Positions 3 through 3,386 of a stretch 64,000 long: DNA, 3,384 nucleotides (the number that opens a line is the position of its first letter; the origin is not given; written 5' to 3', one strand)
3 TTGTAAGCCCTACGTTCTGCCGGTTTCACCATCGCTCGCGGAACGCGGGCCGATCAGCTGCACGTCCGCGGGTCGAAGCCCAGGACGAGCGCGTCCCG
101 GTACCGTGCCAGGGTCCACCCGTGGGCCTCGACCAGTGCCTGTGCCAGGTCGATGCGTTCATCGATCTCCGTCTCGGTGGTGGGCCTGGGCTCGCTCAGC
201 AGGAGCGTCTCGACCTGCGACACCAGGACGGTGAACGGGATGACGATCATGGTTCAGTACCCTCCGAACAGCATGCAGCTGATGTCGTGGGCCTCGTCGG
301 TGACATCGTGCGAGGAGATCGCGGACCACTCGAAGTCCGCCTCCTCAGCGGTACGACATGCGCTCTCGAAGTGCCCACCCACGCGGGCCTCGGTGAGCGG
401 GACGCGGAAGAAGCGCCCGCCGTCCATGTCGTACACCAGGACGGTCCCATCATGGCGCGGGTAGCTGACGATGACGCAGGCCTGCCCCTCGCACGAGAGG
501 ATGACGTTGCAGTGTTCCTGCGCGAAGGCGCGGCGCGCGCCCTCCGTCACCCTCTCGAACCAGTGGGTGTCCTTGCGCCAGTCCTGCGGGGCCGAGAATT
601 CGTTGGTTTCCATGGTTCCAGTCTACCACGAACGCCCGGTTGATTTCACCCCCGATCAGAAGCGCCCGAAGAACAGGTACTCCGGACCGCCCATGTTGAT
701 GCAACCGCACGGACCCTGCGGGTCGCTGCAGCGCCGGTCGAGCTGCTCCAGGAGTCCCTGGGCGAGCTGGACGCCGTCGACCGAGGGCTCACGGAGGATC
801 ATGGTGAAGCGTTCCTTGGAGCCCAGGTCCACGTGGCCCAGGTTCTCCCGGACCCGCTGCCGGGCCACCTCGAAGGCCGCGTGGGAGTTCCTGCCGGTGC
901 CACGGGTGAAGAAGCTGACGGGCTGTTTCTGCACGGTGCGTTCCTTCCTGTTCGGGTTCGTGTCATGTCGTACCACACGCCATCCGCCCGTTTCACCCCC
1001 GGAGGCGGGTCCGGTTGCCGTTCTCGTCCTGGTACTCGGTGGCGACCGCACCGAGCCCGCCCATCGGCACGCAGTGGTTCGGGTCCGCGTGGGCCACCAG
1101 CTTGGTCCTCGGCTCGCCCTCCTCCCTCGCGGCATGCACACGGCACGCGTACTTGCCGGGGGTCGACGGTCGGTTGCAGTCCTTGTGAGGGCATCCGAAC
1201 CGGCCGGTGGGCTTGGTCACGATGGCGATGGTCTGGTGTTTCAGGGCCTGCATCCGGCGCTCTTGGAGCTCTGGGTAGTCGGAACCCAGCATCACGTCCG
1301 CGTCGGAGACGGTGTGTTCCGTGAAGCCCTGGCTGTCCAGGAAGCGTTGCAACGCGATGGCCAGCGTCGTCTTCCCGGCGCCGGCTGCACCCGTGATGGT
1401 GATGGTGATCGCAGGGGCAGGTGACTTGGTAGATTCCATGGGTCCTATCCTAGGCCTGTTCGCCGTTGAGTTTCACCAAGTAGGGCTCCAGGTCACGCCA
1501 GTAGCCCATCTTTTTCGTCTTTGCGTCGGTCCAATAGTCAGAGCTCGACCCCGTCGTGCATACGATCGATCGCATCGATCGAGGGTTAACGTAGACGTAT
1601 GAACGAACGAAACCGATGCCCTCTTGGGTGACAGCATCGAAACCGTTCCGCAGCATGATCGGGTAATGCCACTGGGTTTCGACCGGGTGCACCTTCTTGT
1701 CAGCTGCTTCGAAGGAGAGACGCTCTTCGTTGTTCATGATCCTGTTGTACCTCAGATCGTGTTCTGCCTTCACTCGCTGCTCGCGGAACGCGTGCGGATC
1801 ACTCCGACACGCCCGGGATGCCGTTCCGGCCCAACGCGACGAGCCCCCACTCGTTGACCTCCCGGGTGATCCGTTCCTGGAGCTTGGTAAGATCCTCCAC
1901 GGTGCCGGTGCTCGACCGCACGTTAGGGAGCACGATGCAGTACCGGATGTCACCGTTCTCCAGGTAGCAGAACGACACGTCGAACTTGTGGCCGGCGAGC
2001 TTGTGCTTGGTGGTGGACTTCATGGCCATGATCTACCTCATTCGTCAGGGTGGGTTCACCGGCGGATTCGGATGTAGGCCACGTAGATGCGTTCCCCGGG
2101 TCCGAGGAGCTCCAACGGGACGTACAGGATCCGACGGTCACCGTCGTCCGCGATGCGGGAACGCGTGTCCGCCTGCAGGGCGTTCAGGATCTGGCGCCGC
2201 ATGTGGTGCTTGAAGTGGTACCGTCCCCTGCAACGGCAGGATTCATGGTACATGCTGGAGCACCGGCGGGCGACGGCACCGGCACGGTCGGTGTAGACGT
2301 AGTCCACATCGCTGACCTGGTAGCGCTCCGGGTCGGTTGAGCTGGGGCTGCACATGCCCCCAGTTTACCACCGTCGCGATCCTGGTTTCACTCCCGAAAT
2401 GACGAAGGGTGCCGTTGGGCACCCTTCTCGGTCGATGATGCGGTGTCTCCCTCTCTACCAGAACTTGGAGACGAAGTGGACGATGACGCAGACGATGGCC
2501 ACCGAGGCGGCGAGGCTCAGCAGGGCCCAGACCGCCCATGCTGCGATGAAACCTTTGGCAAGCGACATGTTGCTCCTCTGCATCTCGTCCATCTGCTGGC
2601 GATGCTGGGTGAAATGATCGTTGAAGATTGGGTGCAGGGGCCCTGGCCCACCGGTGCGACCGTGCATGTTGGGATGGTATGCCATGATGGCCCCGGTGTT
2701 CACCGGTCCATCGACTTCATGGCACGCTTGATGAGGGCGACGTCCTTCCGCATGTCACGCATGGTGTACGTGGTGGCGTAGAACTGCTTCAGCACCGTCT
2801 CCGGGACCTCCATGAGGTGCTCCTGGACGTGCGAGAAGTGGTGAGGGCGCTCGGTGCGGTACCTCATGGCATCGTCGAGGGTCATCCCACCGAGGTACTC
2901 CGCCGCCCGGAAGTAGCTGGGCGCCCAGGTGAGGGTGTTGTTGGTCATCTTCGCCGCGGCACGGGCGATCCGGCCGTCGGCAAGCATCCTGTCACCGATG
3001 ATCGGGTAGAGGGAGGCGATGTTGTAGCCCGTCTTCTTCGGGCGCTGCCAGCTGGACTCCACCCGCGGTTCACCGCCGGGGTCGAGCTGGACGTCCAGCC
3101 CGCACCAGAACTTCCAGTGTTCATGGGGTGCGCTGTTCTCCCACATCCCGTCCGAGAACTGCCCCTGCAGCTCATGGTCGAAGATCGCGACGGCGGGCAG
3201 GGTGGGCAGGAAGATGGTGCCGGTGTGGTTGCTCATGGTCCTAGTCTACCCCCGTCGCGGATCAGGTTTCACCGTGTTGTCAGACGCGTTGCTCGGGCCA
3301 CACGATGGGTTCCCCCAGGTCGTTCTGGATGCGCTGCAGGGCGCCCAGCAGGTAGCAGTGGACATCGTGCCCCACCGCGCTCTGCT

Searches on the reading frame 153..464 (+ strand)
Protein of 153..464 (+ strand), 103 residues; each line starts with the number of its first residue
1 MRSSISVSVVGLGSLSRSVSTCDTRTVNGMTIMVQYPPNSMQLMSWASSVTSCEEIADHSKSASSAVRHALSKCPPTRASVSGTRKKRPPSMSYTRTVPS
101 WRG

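Call 50: search_protein_families(library=phrogs, alignment_id=A4, max_evalue=0.0001)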
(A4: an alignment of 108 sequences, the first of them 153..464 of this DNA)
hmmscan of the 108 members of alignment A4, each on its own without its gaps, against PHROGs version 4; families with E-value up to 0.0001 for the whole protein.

A. member 1, window:153-464:+ (103 aa): 0 families

B. families by the number of members that match (of 108 scanned): 13 families
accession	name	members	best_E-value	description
phrog_624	-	1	1.2e-47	DNA binding protein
phrog_314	-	1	6.2e-29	homing endonuclease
phrog_24725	-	1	3.1e-26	-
phrog_7168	-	1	4.1e-17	homing endonuclease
phrog_26214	-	1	5.3e-16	-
phrog_19446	-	1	1.2e-11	homing endonuclease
phrog_12487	-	1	3.5e-09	-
phrog_5123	-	1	1.5e-07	homing endonuclease with GIY-YIG motif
phrog_2475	-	1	5e-07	-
phrog_239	-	1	7.6e-07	DNA primase/helicase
phrog_19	-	1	2.4e-06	DnaB-like replicative helicase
phrog_447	-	1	1.7e-05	NAD synthetase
phrog_6414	-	1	6e-05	-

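Call 51: search_protein_families(library=pfam, alignment_id=A4, max_evalue=0.0001)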
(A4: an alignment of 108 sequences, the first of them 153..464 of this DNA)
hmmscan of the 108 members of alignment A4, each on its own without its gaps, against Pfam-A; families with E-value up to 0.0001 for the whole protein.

A. member 1, window:153-464:+ (103 aa): 0 families

B. families by the number of members that match (of 108 scanned): 7 families
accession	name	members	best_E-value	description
PF11978.13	MVP_shoulder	1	5.1e-29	Shoulder domain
PF01541.30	GIY-YIG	1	3.2e-08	GIY-YIG catalytic domain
PF06745.19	ATPase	1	4.7e-08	KaiC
PF22547.2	2H-SAK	1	4.8e-07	Swiss Army Knife, 2H phosphoesterase domain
PF17795.6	Vault_3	1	4.6e-06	Major Vault Protein Repeat domain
PF01145.31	Band_7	1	3e-05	SPFH domain / Band 7 family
PF13191.12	AAA_16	1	4e-05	AAA ATPase domain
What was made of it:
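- Neither gene lies near structural genes (calls 50, 51). Of 108 other window proteins, only 13 PHROG and 7 Pfam families are hit (calls 50, 51).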

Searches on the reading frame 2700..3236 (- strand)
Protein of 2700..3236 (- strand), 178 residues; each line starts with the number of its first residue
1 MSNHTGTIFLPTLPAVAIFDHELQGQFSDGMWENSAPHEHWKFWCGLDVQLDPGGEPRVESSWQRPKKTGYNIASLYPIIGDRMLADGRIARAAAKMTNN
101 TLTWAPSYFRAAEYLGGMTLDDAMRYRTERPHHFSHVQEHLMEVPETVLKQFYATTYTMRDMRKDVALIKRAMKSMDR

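Call 19: search_protein_families(library=pfam, max_evalue=0.001, proteins=[window:2700-3236:-])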
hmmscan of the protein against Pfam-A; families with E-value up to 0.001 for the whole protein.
window:2700-3236:- (178 aa): 0 families

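Call 89: find_encoding_contigs(protein=window:2700-3236:-, flank=10000, max_places=2)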
Protein window:2700-3236:- (178 aa): 1 contig read that carries it; 1 place shown.
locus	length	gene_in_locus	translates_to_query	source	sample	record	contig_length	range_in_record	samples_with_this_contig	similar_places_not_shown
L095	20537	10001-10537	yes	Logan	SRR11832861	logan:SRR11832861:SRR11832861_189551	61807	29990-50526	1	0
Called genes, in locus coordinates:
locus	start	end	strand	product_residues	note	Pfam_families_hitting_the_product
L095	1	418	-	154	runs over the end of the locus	-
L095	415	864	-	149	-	-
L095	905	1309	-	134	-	-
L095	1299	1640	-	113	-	-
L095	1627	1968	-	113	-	-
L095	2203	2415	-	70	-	-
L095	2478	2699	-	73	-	-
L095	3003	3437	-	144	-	-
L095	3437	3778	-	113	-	-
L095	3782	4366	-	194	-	-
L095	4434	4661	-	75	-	-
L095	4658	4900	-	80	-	-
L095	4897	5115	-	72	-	-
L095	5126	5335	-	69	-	-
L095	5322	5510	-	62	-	-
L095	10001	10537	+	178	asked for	-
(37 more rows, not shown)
